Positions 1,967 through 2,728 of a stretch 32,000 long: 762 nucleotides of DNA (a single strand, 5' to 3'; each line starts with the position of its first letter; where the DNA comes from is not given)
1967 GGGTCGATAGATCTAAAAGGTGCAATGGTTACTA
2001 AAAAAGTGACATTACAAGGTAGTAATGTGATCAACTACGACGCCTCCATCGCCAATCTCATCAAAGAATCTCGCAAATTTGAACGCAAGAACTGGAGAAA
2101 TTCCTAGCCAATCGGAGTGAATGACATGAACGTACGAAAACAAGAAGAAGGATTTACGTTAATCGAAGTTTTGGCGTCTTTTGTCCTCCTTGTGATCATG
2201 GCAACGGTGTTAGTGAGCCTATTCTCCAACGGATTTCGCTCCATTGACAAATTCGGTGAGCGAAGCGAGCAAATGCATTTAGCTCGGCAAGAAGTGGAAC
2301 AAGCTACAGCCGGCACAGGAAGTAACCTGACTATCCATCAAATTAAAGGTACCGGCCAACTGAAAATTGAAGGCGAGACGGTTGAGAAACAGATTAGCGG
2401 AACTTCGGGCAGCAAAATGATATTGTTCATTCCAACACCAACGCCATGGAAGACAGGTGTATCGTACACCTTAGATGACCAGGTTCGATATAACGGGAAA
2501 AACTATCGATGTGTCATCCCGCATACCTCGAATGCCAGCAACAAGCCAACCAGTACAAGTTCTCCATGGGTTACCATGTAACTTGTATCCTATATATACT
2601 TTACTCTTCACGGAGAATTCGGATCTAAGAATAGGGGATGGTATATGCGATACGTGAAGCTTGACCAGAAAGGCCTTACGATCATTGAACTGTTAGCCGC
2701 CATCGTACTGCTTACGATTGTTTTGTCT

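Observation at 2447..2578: A minor pilin is fused to a CBM5/12-type chitin-binding module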

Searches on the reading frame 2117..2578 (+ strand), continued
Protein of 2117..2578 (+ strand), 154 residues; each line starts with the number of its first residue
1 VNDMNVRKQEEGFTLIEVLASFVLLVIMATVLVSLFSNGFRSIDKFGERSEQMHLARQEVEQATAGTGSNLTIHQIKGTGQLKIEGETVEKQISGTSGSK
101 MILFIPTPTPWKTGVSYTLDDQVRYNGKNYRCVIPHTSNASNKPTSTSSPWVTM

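Call 47: fold_search(model_id=the predicted structure, library=pdb)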
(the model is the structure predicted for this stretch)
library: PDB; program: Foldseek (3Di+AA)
matches with E <= 10: 185; with E <= 0.001: 0
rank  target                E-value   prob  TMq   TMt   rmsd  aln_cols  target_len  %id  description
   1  8yh4_A                6.3e-03  1.00  0.29  0.11   1.6        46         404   33  Chito oligosaccharide deacetylase from vibrio campbellii (VhCOD) in complex with chitosanbiose (GlcN)2 (released 2025-03-05)
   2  9jt0_A                6.3e-03  1.00  0.29  0.11  13.6       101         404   21  Chito oligosaccharide deacetylase from vibrio campbellii (VhCOD) complex with Chitobiose (released 2025-10-01)
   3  4nyu                  6.3e-03  1.00  0.29  0.11  12.9       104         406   21  Structure of Vibrio cholerae chitin de-N-acetylase in complex with acetate ion (ACT) in C 2 2 21 (released 2014-08-13)
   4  4nz4_A                6.6e-03  1.00  0.29  0.11  13.0       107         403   20  Structure of Vibrio cholerae chitin de-N-acetylase in complex with 2-(ACETYLAMINO)-2-DEOXY-A-D-GLUCOPYRANOSE (NDG) and (released 2014-08-13)
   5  4ny2_A                7.9e-03  1.00  0.29  0.11  13.2       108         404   21  Structure of Vibrio cholerae chitin de-N-acetylase in complex with acetate ion (ACT) in P 21 (released 2014-08-13)
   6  9jeo_A                8.4e-03  1.00  0.29  0.11  12.9        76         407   26  Chito oligosaccharide deacetylase from vibrio campbellii (VhCOD) in complex with N-acetyl-beta-D-glucosaminyl-1,4-D-gl (released 2025-09-10)
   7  4ny2_B                8.9e-03  1.00  0.27  0.11   1.6        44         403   39  Structure of Vibrio cholerae chitin de-N-acetylase in complex with acetate ion (ACT) in P 21 (released 2014-08-13)
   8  4nyy_C                9.9e-03  1.00  0.29  0.11  12.9       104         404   21  Structure of Vibrio cholerae chitin de-N-acetylase in complex with acetate ion (ACT) in P 2 21 21 (released 2014-08-13)
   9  9jen_A                1.1e-02  1.00  0.29  0.11   1.6        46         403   33  Chito oligosaccharide deacetylase from vibrio campbellii (VhCOD) complex Tetraacetyl-Chitotetraose Oligosaccharide (Gl (released 2025-09-10)
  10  8yfp_A                1.1e-02  1.00  0.29  0.11  13.7       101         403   21  Chito oligosaccharide deacetylase from vibrio campbellii (VhCOD) (released 2025-02-26)
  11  3wx7_A                1.1e-02  1.00  0.29  0.11  13.8       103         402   19  Crystal structure of COD (released 2014-12-03)
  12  9fbo_A                1.2e-02  0.98  0.28  0.12   8.2        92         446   15  Deletion mutant of chitinase MmChi60 (released 2025-05-28)
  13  9jeo_D                1.3e-02  1.00  0.29  0.11   1.6        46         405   33  Chito oligosaccharide deacetylase from vibrio campbellii (VhCOD) in complex with N-acetyl-beta-D-glucosaminyl-1,4-D-gl (released 2025-09-10)
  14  4nz1_A                1.5e-02  1.00  0.29  0.11   1.6        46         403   37  Structure of Vibrio cholerae chitin de-N-acetylase in complex with DI(N-ACETYL-D-GLUCOSAMINE) (CBS) in P 21 (released 2014-08-13)
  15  8yfp_B                1.6e-02  1.00  0.29  0.11   1.5        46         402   33  Chito oligosaccharide deacetylase from vibrio campbellii (VhCOD) (released 2025-02-26)
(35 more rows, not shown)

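Call 52: search_protein_families(library=pfam, proteins=[P0036, P0085, P0104, P0033, P0038, P0069, P0151, P0098], max_evalue=0.0001)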
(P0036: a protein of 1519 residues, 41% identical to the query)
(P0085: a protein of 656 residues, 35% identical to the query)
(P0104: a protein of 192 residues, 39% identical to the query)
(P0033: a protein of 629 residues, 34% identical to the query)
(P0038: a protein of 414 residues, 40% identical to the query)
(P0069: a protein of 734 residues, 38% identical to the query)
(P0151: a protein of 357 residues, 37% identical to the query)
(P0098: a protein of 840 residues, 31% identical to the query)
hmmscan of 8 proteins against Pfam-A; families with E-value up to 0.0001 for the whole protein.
P0036 (1519 aa): 1 family
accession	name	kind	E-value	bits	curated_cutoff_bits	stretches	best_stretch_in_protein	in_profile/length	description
PF02839.19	CBM_5_12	-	1.2e-45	153.7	26.2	3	18-48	2-31/44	Carbohydrate-binding module family 5/12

P0085 (656 aa): 1 family
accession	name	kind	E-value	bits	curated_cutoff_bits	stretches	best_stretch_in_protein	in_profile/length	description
PF02839.19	CBM_5_12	-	7e-52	173.7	26.2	5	407-438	2-32/44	Carbohydrate-binding module family 5/12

P0104 (192 aa): 1 family
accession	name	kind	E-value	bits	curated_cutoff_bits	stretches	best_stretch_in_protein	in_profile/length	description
PF02839.19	CBM_5_12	-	1e-18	67.5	26.2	2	101-132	2-34/44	Carbohydrate-binding module family 5/12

P0033 (629 aa): 1 family
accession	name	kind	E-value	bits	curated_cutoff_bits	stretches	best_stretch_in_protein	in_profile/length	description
PF02839.19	CBM_5_12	-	1e-57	192.3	26.2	6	499-539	1-40/44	Carbohydrate-binding module family 5/12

P0038 (414 aa): 1 family
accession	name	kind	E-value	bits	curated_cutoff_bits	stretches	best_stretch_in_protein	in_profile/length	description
PF02839.19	CBM_5_12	-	4.2e-17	62.3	26.2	0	210-244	1-36/44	Carbohydrate-binding module family 5/12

P0069 (734 aa): 2 families
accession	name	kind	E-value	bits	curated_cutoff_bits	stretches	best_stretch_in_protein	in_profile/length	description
PF02839.19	CBM_5_12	-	4.7e-30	103.8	26.2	3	117-147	2-31/44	Carbohydrate-binding module family 5/12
PF23981.1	DUF7305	-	1.4e-14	54.8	27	1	567-707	48-184/185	Domain of unknown function (DUF7305)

P0151 (357 aa): 1 family
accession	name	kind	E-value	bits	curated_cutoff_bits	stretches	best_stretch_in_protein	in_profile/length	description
PF02839.19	CBM_5_12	-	7.3e-25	87.2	26.2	3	17-58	1-43/44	Carbohydrate-binding module family 5/12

P0098 (840 aa): 2 families
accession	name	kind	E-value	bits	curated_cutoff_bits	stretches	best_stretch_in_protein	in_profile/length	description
PF01391.23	Collagen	-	3e-32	110.6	27.2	5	259-316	1-58/60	Collagen triple helix repeat (20 copies)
PF02839.19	CBM_5_12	-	1.5e-18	67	26.2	0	209-242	2-40/44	Carbohydrate-binding module family 5/12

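Call 66: find_homologous_proteins(query=P0069, max_evalue=1e-10)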
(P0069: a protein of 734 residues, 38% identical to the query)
Query P0069 (734 aa): 147 proteins with E <= 1e-10 among 8000 candidates; the best 120 are listed.
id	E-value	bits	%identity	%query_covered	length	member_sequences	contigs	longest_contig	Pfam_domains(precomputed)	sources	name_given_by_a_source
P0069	0.0e+0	1708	100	100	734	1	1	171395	PF23981.2,PF02839.20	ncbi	-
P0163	2.6e-271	920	58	99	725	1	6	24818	PF23981.2,PF02839.20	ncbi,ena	-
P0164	7.7e-181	621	37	98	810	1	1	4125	PF23981.2,PF02839.20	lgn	-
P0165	9.1e-180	617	39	99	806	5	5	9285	PF23981.2,PF02839.20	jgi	jgi:hypothetical protein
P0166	2.1e-179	616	42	99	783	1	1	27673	PF23981.2,PF02839.20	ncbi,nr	ncbi:MAG: hypothetical protein KA257_02780 [Opitutaceae bacterium]|nr:hypothetical protein [Opitutac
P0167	1.1e-178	614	41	100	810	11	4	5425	PF23981.2,PF02839.20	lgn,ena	-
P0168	2.1e-169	583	42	99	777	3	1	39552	PF23981.2,PF02839.20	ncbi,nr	ncbi:MAG: hypothetical protein KIT44_03620 [Opitutaceae bacterium]|nr:hypothetical protein [Opitutac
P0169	1.0e-166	574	41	100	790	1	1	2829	PF23981.2,PF02839.20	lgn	-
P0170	1.1e-166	574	40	100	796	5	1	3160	PF23981.2,PF02839.20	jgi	-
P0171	1.1e-165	571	41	99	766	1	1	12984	PF23981.2,PF02839.20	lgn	-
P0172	2.0e-165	570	37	100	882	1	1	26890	PF23981.2,PF02839.20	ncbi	-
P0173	9.2e-165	568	35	99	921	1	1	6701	PF23981.2,PF02839.20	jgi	jgi:hypothetical protein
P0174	1.3e-164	567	42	99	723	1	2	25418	PF23981.2,PF02839.20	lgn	-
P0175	1.9e-163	563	41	99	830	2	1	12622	PF23981.2,PF02839.20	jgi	-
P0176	3.8e-162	559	40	99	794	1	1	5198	PF23981.2,PF02839.20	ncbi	-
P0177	7.6e-158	545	41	99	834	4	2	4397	PF23981.2,PF02839.20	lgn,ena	-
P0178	4.7e-157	542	40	100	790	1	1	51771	PF23981.2,PF02839.20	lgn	-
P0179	1.6e-155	537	40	99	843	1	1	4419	PF23981.2,PF02839.20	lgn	-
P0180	2.2e-155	537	40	99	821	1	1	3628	PF02839.20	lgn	-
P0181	3.6e-155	536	35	83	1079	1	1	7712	PF23981.2,PF02839.20,PF23003.3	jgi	-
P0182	3.9e-155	536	37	84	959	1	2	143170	PF02839.20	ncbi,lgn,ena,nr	ncbi:MAG TPA: hypothetical protein VKC51_03925 [Lacunisphaera sp.]|nr:hypothetical protein [Lacunisp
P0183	5.9e-155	535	39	99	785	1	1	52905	PF23981.2,PF02839.20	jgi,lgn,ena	-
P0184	2.7e-154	533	38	98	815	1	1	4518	PF23981.2,PF02839.20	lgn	-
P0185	5.1e-154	532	40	99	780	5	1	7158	PF23981.2,PF02839.20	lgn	-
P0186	6.2e-154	532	40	100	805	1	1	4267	PF23981.2,PF02839.20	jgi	jgi:hypothetical protein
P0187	4.1e-152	526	39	99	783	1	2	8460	PF23981.2,PF02839.20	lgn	-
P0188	6.4e-152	525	36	85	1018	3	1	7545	PF23981.2,PF02839.20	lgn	-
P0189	2.7e-151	523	36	84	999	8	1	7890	PF23981.2,PF02839.20,PF23003.3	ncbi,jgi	jgi:hypothetical protein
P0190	9.1e-151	522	34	100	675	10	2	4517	PF23981.2,PF02839.20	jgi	-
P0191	5.8e-149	516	38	99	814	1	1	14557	PF23981.2,PF02839.20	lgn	-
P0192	1.1e-147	511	38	97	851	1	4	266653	PF23981.2,PF02839.20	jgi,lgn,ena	-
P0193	2.5e-147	510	38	98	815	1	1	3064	PF23981.2,PF02839.20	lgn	-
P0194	4.1e-147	509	35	85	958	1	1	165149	PF23981.2,PF02839.20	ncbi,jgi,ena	-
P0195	5.3e-146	506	37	98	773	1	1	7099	PF23981.2,PF02839.20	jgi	jgi:hypothetical protein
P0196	1.3e-145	505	36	99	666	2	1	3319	PF23981.2,PF02839.20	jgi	jgi:hypothetical protein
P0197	4.6e-144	499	36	99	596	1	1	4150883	PF23981.2,PF02839.20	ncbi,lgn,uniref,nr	ncbi:carbohydrate-binding protein [Opitutus sp. GAS368]|uniref:carbohydrate-binding protein n=1 Tax=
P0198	8.3e-144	499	38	100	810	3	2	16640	PF23981.2,PF02839.20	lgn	-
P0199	2.2e-143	497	34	84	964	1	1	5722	PF23981.2,PF02839.20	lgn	-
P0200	4.6e-143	496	34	99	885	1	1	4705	PF23981.2,PF02839.20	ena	-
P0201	7.8e-143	495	38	100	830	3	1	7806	PF23981.2,PF02839.20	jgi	jgi:hypothetical protein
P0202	9.8e-143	495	39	99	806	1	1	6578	PF23981.2,PF02839.20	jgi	jgi:hypothetical protein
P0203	1.6e-142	494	38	100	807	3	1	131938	PF23981.2,PF02839.20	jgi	-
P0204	7.8e-141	489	46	65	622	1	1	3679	PF23981.2,PF02839.20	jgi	jgi:hypothetical protein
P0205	2.6e-139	484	37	100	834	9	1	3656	PF23981.2,PF02839.20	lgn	-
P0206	7.7e-139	482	32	84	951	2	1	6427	PF23981.2,PF02839.20,PF23003.3,PF02298.24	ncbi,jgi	jgi:hypothetical protein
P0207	1.5e-138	481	38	97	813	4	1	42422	PF02839.20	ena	-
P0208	2.8e-138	480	43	65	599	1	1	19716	PF23981.2,PF02839.20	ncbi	-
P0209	2.8e-138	480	36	100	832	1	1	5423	PF23981.2,PF02839.20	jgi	jgi:hypothetical protein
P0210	4.5e-137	476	38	98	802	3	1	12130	PF23981.2,PF02839.20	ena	-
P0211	1.1e-136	475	35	99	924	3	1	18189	PF23981.2,PF02839.20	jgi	-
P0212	7.8e-136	472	36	98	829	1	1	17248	PF02839.20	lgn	-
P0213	1.1e-134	468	31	89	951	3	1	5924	PF23981.2,PF02839.20,PF23003.3,PF02298.24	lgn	-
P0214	9.3e-134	465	36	99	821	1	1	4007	PF23981.2,PF02839.20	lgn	-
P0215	1.1e-133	465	34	99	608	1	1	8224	PF23981.2,PF02839.20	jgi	-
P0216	1.9e-133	464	36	99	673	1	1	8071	PF23981.2,PF02839.20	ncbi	-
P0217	2.1e-133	464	40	65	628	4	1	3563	PF23981.2,PF02839.20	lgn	-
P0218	2.1e-133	464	33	84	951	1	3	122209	PF23981.2,PF02839.20,PF23003.3,PF02298.24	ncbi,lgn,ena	-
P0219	7.7e-133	462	39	65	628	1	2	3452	PF23981.2,PF02839.20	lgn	-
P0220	1.0e-132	462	38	99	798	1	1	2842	PF23981.2,PF02839.20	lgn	-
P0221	3.5e-132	460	42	65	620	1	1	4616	PF23981.2,PF02839.20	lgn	-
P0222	1.0e-131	459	34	85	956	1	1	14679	PF23981.2,PF02839.20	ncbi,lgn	-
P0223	1.3e-131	458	38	97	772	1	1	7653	PF23981.2,PF02839.20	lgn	-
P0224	2.0e-131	458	33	84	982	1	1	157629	PF23981.2,PF02839.20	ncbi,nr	ncbi:MAG: hypothetical protein IPN11_03700 [Opitutaceae bacterium]|nr:hypothetical protein [Opitutac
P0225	2.8e-131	457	38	100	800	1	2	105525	PF23981.2,PF02839.20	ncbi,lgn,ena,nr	ncbi:MAG TPA: hypothetical protein VEB66_06570 [Opitutaceae bacterium]|nr:hypothetical protein [Opit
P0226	4.0e-131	457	36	96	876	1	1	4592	PF23981.2,PF02839.20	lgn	-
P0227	6.3e-131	456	43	65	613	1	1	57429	PF23981.2,PF02839.20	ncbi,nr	ncbi:MAG: hypothetical protein NTV51_07475 [Verrucomicrobia bacterium]|nr:hypothetical protein [Verr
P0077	3.4e-130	454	34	84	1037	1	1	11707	PF23981.2,PF02839.20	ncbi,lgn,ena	-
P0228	2.5e-129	451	35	99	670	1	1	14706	PF23981.2,PF02839.20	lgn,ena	-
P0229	1.7e-128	448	40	65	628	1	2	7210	PF23981.2,PF02839.20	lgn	-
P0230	3.4e-128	447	36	98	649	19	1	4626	PF23981.2,PF02839.20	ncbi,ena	-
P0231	4.1e-128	447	32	84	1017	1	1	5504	PF23981.2,PF02839.20,PF02298.24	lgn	-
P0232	8.1e-128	446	36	99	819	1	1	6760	PF23981.2,PF02839.20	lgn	-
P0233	1.2e-127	445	36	99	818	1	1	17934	PF23981.2,PF02839.20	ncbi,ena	-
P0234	2.0e-127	444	29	84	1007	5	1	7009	PF23981.2,PF02839.20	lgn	-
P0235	2.8e-127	444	31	84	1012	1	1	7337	PF23981.2,PF02839.20,PF02298.24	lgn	-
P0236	3.0e-127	444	42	65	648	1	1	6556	PF23981.2,PF02839.20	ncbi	-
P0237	2.2e-126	441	43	68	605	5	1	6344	PF23981.2,PF02839.20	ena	-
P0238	2.5e-126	441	36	99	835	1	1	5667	PF02839.20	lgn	-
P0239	1.5e-125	438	42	65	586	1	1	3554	PF23981.2,PF02839.20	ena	-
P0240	3.5e-125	437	41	65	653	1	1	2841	PF23981.2,PF02839.20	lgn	-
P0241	2.9e-124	434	42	65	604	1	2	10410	PF23981.2,PF02839.20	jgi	jgi:hypothetical protein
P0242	5.3e-124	433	34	99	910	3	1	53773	PF02839.20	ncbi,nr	ncbi:MAG TPA: hypothetical protein VL200_09400 [Lacunisphaera sp.]|nr:hypothetical protein [Lacunisp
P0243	9.5e-124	432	41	65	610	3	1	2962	PF23981.2,PF02839.20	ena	-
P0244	1.2e-122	429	42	69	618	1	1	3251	PF23981.2,PF02839.20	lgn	-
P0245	1.0e-121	425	40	65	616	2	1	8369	PF23981.2,PF02839.20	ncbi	-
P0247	2.5e-121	424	43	65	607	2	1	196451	PF23981.2,PF02839.20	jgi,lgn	jgi:hypothetical protein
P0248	9.5e-121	422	41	69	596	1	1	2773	PF23981.2,PF02839.20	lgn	-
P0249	1.1e-120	422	37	98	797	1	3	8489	PF23981.2,PF02839.20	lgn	-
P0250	2.4e-120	421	34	83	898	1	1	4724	PF23981.2,PF02839.20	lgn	-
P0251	4.9e-120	420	33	84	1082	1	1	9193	PF23981.2,PF02839.20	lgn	-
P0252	5.7e-120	420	35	97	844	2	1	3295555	PF23981.2,PF02839.20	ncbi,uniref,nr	ncbi:hypothetical protein ESB00_02730 [Oleiharenicola lentus]|uniref:DUF7305 domain-containing prote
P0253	1.1e-119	419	35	99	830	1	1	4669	PF02839.20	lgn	-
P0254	1.6e-119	418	41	64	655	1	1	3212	PF23981.2,PF02839.20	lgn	-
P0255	5.9e-118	413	40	65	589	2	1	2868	PF23981.2,PF02839.20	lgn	-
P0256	1.0e-116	409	41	65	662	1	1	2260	PF23981.2,PF02839.20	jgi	-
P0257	1.2e-116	409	35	99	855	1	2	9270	PF02839.20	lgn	-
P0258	1.3e-116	409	39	65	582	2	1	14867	PF23981.2,PF02839.20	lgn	-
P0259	5.6e-116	407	31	99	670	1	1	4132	PF23981.2,PF02839.20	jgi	-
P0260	7.0e-116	406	40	65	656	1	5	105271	PF23981.2,PF02839.20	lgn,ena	-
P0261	9.5e-116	406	41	64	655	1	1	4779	PF23981.2,PF02839.20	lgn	-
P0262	1.2e-115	405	34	99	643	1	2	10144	PF23981.2,PF02839.20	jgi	jgi:hypothetical protein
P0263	1.6e-115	405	34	84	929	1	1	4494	PF02839.20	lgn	-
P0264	4.4e-115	404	34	84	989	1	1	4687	PF02839.20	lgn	-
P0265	1.7e-114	402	38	69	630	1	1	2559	PF23981.2,PF02839.20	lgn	-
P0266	3.6e-114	401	42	65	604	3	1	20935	PF23981.2,PF02839.20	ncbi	-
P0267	2.8e-113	398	33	99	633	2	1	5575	PF23981.2,PF02839.20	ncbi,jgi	jgi:hypothetical protein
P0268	3.3e-113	397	32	97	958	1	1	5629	PF02839.20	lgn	-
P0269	4.8e-112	394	39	70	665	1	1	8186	PF23981.2,PF02839.20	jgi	jgi:hypothetical protein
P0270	5.4e-112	393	32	84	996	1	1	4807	PF23981.2,PF02839.20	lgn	-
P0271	6.1e-112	393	32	83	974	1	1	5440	PF23981.2,PF02839.20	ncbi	-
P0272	1.3e-111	392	34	85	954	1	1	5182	PF02839.20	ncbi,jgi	jgi:hypothetical protein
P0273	9.8e-111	389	32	84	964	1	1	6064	PF02839.20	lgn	-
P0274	1.2e-110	389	40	66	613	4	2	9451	PF23981.2,PF02839.20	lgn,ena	-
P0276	1.8e-110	388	41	65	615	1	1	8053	PF23981.2,PF02839.20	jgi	jgi:hypothetical protein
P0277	2.1e-110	388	34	85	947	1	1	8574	PF23981.2,PF02839.20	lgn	-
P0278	2.4e-110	388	33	84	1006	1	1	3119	PF02839.20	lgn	-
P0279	2.6e-110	388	39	65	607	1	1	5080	PF23981.2,PF02839.20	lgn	-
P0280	6.9e-110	386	34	97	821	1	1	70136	PF02839.20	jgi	-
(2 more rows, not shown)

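Call 67: find_encoding_contigs(protein=P0197, flank=8000, max_places=1)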
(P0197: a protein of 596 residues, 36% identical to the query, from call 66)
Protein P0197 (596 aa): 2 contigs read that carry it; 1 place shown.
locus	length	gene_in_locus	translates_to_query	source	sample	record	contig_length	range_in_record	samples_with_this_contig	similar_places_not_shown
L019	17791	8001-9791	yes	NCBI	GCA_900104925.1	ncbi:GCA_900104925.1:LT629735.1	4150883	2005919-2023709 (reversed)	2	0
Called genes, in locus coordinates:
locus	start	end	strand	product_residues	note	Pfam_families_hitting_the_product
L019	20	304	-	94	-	PF06961:DUF1294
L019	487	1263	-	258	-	PF03942:DTW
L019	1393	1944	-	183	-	-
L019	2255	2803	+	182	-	-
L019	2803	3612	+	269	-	-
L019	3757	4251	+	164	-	PF13238:AAA_18 (weak), PF13671:AAA_33, PF01202:SKI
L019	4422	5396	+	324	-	-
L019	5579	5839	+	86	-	-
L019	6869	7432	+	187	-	-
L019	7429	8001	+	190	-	PF07963:N_methyl (weak)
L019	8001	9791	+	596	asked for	PF02839:CBM_5_12 (weak), PF23981:DUF7305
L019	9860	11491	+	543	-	-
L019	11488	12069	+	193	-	PF04350:PilO (weak)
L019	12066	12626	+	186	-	-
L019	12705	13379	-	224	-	PF01966:HD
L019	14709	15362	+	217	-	PF07963:N_methyl (weak)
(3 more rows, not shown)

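Call 68: search_protein_families(library=ncbifam, proteins=[P0069, P0197, P0252], max_evalue=0.01)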
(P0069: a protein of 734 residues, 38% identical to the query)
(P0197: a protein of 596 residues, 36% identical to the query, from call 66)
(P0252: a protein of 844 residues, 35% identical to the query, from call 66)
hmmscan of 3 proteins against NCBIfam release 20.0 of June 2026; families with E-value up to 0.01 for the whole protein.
P0069 (734 aa): 0 families

P0197 (596 aa): 0 families

P0252 (844 aa): 0 families

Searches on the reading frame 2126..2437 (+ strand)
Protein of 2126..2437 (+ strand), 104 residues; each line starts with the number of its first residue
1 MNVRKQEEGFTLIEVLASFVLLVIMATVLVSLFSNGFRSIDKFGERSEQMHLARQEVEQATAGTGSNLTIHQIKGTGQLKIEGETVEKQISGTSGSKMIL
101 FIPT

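Call 61: search_solved_structures(query=A4, max_evalue=10)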
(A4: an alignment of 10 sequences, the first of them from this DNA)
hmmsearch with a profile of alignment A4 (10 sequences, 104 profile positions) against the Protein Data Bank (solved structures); distinct sequences matched with E-value up to 10: 12.
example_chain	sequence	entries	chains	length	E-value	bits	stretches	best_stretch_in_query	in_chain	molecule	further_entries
9egp_A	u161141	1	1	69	3.8e-05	27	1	2-59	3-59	Geopilin domain 1 protein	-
7tgg_A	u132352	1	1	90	0.00011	25.4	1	2-63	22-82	Geopilin domain 1 protein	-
9laa_A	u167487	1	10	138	0.0071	19.7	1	2-32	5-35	Type IV pilin protein PilA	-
9lab_B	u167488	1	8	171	0.013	18.9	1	4-29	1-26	MSHA major pilin subunit MshA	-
2m7g_A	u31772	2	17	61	0.11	15.8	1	10-63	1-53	Geopilin domain 1 protein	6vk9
8pfb_G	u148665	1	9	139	0.67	13.3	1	10-35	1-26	Type IV pilin PilE1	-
6xxd_A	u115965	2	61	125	0.73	13.2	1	10-31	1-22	PilA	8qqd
3qc7_A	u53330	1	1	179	1.2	12.6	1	45-94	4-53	Head fiber protein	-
5wda_A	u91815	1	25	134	2.1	11.7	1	10-31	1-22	General secretion pathway protein G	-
6qvk_1e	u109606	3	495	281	2.2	11.6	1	42-94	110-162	Capsid fiber protein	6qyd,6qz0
9k3s_B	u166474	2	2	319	4.1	10.8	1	10-44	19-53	Phosphate transport system permease protein PstC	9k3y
9k3x_B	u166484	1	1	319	5.6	10.3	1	10-44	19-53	Phosphate transport system permease protein PstC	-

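Call 62: search_protein_families(library=pfam, alignment_id=A4, max_evalue=1)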
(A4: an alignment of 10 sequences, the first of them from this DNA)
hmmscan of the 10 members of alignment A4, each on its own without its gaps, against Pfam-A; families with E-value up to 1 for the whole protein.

A. member 1, seq(104 aa): 1 family
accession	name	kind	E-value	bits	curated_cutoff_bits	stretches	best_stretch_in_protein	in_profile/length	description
PF07963.17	N_methyl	-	7.1e-06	25.8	21.2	1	4-29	1-26/27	Prokaryotic N-terminal methylation motif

B. families by the number of members that match (of 10 scanned): 10 families
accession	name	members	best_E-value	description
PF07963.17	N_methyl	10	7.9e-09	Prokaryotic N-terminal methylation motif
PF22764.1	E217_Gp32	1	0.019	Tail fiber protein gp32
PF07379.16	DUF1494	1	0.024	Protein of unknown function (DUF1494)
PF01956.21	EMC3_TMCO1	1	0.054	Integral membrane protein EMC3/TMCO1-like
PF24267.1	HVO_1552_C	1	0.077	HVO_1552, C-terminal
PF11812.13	DUF3333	1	0.084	Domain of unknown function (DUF3333)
PF23906.1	DUF7248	1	0.11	Family of unknown function (DUF7248)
PF11773.13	ComGE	1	0.11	Competence system putative prepilin ComGE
PF15029.11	TMEM174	1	0.13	Transmembrane protein 174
PF11674.13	DUF3270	1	0.34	Protein of unknown function (DUF3270)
